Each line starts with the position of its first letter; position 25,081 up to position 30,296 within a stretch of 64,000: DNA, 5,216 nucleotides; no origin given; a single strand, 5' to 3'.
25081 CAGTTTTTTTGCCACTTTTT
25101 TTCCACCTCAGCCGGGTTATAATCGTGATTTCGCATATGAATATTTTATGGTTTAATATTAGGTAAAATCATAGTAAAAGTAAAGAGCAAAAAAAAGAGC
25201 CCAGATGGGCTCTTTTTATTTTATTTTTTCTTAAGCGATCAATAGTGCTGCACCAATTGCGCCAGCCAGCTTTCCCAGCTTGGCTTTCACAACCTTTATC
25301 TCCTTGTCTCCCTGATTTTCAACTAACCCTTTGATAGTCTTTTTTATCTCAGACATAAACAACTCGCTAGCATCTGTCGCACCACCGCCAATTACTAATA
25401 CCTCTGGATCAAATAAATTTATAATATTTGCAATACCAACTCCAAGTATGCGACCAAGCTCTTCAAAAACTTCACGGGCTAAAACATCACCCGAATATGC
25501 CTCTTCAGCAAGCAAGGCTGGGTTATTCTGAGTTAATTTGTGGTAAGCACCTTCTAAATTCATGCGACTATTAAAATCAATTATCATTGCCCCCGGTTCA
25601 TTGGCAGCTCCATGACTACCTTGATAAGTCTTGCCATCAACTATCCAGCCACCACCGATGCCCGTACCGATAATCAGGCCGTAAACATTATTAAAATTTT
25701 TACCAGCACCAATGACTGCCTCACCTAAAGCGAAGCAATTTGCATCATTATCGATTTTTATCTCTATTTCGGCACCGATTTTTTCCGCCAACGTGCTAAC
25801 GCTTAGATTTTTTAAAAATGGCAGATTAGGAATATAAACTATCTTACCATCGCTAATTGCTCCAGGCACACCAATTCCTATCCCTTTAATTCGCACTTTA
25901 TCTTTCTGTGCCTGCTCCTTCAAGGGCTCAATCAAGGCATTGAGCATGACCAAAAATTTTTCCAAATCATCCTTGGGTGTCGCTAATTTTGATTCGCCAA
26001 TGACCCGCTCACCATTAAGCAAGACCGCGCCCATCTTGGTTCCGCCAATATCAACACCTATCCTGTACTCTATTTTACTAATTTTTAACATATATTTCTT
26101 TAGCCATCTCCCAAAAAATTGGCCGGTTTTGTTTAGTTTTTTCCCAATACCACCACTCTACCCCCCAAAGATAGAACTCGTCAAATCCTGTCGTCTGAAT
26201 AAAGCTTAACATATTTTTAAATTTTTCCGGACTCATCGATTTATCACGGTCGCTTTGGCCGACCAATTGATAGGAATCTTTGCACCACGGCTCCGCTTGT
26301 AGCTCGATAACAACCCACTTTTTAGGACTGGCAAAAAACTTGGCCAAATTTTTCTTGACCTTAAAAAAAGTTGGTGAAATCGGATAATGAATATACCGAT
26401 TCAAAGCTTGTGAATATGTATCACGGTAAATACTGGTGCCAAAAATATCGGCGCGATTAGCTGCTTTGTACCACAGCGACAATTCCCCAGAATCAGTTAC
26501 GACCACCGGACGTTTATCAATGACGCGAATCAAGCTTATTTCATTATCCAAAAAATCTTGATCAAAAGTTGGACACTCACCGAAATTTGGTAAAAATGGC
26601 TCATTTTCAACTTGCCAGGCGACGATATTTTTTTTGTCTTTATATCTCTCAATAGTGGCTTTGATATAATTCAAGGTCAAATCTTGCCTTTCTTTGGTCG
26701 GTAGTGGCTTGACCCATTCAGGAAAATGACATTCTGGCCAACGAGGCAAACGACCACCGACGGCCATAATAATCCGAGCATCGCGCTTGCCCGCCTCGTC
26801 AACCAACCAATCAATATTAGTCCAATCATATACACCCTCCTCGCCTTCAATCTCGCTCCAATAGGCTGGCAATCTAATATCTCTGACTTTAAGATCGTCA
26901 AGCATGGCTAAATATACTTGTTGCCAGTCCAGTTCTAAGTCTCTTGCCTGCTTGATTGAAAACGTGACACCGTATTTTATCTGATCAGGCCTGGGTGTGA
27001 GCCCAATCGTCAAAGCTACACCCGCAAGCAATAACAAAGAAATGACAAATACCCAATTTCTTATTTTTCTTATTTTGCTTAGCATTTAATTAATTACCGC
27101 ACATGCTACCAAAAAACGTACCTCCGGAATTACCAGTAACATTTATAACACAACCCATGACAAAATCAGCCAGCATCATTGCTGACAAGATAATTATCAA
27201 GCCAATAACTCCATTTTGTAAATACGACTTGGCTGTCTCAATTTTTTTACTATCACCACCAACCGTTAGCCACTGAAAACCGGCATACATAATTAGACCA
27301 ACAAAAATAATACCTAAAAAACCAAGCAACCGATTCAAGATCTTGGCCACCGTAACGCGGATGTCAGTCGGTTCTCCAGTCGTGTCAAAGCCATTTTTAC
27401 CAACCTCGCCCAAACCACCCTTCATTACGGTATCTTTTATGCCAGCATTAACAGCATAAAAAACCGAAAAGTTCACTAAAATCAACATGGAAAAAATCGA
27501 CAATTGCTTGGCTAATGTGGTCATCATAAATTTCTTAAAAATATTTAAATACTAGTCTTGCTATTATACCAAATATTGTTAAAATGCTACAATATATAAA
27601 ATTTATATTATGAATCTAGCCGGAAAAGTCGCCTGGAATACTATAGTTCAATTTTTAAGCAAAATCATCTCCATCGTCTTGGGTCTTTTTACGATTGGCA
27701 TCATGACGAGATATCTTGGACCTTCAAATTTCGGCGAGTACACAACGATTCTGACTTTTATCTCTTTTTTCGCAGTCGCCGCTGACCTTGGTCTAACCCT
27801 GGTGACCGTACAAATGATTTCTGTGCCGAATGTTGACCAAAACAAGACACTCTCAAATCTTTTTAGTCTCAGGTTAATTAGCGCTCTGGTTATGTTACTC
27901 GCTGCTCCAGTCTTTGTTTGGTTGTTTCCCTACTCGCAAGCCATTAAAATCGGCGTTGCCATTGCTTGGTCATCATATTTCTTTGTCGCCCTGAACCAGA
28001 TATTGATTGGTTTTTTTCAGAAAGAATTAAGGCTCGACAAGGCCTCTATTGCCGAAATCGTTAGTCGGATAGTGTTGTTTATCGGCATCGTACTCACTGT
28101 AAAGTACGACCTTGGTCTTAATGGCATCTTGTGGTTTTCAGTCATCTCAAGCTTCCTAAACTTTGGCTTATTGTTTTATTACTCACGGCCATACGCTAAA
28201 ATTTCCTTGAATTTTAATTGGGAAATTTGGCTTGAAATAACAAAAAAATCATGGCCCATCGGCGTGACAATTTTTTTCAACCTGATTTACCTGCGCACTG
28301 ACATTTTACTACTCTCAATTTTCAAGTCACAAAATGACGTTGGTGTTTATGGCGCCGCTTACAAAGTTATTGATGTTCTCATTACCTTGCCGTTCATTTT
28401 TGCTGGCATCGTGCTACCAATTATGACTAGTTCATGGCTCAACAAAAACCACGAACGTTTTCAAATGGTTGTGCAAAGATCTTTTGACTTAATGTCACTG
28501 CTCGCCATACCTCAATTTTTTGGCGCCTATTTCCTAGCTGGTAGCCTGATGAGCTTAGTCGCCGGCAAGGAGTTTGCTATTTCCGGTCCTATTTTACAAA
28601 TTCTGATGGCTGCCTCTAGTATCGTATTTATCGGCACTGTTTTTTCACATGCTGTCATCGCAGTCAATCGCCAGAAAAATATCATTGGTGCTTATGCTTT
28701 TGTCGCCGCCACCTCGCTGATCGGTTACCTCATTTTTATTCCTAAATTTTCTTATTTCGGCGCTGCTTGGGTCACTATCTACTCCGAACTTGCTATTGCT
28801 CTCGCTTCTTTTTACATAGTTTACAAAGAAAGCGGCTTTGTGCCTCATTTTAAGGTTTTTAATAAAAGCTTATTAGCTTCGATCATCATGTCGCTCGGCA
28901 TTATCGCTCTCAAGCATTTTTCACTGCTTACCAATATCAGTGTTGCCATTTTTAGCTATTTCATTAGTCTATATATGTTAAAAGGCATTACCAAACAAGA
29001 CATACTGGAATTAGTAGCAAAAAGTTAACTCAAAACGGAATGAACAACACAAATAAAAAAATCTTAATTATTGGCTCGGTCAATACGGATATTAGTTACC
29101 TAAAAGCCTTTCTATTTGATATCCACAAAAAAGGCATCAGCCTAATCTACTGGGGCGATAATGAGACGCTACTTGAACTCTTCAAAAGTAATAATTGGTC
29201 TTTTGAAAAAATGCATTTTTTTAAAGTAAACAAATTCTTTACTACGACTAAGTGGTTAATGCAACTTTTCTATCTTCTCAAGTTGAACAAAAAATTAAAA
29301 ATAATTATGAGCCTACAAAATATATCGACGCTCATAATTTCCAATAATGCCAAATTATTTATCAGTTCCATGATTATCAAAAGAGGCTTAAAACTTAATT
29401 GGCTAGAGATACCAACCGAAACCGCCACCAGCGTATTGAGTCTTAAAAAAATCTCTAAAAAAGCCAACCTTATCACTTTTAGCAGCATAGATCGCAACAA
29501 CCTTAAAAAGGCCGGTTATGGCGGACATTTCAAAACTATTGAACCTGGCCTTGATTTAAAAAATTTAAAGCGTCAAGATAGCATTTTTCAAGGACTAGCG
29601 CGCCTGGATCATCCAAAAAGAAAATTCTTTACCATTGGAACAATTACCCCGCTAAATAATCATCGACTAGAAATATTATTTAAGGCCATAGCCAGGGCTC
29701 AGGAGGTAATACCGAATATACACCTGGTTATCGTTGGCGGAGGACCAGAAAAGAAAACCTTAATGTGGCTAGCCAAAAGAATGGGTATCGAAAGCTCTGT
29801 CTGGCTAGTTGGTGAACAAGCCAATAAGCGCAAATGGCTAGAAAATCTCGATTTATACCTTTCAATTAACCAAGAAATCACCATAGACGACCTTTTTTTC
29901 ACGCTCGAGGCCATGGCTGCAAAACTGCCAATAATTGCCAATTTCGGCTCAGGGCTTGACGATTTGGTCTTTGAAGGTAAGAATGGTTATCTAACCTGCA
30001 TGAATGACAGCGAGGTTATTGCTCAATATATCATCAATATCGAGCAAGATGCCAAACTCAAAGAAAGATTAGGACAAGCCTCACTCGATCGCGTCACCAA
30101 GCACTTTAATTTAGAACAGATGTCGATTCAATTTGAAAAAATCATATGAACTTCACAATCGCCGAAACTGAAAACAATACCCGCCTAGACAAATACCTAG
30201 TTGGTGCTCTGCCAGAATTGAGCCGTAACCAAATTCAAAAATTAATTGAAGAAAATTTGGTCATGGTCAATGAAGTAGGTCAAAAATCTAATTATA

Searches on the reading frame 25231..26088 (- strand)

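Call 29: search_protein_families(library=pfam, proteins=[window:25231-26088:-], max_evalue=0.01)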
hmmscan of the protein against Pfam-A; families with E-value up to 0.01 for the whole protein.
window:25231-26088:- (285 aa): 3 families
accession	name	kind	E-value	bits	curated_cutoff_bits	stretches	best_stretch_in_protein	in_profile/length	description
PF00480.26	ROK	-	3.8e-48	165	22.9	1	10-284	2-291/294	ROK family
PF01869.26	BcrAD_BadFG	-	4e-06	27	31.5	1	10-76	1-71/271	BadF/BadG/BcrA/BcrD ATPase family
PF05378.19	Hydant_A_N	-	0.001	19.3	25.2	1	9-54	1-45/176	Hydantoinase/oxoprolinase N-terminal region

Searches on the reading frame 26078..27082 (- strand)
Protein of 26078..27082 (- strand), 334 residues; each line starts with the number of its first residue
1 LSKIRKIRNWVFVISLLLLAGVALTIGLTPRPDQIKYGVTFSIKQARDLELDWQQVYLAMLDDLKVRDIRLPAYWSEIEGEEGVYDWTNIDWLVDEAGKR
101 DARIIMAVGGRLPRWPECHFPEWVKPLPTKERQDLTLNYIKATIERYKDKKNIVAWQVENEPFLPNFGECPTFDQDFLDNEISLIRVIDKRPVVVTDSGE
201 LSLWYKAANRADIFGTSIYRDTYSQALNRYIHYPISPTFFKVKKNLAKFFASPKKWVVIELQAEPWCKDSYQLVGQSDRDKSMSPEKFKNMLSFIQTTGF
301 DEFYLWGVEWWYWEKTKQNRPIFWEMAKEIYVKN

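Call 29: search_protein_families(library=pfam, proteins=[window:26078-27082:-], max_evalue=0.01)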
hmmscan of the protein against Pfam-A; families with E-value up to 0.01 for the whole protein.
window:26078-27082:- (334 aa): 2 families
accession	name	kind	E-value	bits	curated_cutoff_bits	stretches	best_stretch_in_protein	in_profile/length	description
PF02449.21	Glyco_hydro_42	-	6.8e-09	36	21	1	75-164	34-140/376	Beta-galactosidase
PF00331.26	Glyco_hydro_10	-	6.4e-06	26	22.1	1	75-166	47-133/311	Glycosyl hydrolase family 10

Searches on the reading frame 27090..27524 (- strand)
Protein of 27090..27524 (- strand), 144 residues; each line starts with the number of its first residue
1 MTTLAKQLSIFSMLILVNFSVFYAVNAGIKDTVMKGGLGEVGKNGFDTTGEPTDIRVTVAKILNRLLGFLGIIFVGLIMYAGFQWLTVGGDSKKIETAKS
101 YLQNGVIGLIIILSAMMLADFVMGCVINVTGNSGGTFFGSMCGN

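Call 29: search_protein_families(library=pfam, proteins=[window:27090-27524:-], max_evalue=0.01)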
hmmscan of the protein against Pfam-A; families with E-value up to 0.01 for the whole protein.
window:27090-27524:- (144 aa): 1 family
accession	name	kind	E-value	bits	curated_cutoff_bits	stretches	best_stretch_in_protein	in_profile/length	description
PF18895.5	T4SS_pilin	-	3.4e-08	33.9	26.6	1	58-122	8-71/71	Type IV secretion system pilin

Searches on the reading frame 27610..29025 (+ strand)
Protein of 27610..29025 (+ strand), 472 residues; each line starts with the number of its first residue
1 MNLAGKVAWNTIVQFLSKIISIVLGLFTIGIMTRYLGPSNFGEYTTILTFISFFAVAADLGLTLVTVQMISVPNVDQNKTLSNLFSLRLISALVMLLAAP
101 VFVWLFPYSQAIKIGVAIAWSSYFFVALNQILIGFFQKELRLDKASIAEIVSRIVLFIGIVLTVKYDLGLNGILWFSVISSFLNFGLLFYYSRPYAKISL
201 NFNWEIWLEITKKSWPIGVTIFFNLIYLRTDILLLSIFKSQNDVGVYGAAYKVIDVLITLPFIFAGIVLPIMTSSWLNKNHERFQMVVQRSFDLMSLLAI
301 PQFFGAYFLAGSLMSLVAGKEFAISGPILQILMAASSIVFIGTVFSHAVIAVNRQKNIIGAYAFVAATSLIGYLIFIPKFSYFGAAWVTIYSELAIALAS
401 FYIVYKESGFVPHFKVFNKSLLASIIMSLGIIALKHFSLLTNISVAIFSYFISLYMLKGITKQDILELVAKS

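Call 9: search_protein_families(library=pfam, proteins=[window:27610-29025:+], max_evalue=0.001)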
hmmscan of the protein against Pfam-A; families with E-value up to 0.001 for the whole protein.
window:27610-29025:+ (472 aa): 2 families
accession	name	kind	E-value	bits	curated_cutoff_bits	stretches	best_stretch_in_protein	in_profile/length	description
PF13440.11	Polysacc_synt_3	-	3.8e-23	82.6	23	1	31-322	1-288/293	Polysaccharide biosynthesis protein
PF01943.22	Polysacc_synt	-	2.5e-21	76.8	28.2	1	10-274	4-272/274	Polysaccharide biosynthesis protein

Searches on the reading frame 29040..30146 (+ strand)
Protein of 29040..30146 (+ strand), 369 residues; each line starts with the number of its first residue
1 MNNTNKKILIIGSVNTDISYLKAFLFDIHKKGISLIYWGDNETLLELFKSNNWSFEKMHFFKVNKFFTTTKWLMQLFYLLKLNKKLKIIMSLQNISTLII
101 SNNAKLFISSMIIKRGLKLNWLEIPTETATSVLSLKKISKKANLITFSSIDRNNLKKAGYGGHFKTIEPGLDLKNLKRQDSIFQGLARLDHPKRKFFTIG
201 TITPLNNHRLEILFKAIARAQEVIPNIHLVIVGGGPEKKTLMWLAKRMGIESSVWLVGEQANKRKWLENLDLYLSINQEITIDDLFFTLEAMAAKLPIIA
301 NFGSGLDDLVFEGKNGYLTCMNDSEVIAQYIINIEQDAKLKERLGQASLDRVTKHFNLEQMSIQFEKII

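Call 78: search_protein_families(library=pfam, proteins=[window:29040-30146:+], max_evalue=0.001)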
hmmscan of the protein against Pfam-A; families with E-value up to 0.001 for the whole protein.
window:29040-30146:+ (369 aa): 2 families
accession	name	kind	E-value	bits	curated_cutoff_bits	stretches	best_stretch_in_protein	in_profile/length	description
PF13692.12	Glyco_trans_1_4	-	2e-17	64.2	27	1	194-336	2-141/142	Glycosyl transferases group 1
PF00534.26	Glycos_transf_1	-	2.2e-17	63.6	26.4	1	191-348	13-169/172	Glycosyl transferases group 1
